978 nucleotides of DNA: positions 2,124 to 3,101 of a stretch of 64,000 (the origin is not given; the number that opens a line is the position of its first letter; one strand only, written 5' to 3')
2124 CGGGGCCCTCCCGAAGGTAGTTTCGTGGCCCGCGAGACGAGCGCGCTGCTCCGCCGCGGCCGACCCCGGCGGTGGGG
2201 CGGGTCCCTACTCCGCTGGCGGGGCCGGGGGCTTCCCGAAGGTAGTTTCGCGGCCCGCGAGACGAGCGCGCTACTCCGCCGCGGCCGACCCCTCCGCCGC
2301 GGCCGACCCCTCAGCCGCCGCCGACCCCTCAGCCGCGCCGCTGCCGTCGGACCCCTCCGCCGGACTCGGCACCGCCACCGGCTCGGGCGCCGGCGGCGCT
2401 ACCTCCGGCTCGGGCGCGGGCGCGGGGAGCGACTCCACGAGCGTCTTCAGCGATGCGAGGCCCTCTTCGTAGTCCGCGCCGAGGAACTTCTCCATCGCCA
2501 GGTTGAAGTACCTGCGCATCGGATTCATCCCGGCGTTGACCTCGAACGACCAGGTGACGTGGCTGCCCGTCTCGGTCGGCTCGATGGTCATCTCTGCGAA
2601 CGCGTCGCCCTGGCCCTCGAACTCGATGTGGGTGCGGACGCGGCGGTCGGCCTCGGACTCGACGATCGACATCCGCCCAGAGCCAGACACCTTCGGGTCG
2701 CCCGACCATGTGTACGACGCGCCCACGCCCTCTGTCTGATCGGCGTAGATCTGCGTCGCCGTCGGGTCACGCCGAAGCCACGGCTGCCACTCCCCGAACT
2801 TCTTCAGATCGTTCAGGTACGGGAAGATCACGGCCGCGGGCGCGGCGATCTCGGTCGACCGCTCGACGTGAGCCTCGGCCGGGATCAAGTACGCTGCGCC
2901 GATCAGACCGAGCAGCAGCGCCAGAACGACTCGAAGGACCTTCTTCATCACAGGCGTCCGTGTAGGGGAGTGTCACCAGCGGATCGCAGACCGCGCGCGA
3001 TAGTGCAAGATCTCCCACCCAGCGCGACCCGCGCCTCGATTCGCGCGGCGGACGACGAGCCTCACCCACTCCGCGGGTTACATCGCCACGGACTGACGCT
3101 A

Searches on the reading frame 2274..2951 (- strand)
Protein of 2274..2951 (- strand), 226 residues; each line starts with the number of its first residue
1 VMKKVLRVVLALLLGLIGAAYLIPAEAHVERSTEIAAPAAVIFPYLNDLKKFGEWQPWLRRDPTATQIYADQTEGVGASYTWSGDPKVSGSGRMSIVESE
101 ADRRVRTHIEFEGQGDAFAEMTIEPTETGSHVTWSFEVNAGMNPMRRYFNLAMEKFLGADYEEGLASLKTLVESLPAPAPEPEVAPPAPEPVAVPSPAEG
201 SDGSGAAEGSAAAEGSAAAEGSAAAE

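Call 92: search_protein_families(library=pfam, proteins=[window:2274-2951:-], max_evalue=0.001)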
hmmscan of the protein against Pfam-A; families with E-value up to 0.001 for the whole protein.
window:2274-2951:- (226 aa): 1 family
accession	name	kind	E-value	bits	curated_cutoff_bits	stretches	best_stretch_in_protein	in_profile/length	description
PF10604.15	Polyketide_cyc2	-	2.5e-19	70.4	27.4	1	27-173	2-142/142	Polyketide cyclase / dehydrase and lipid transport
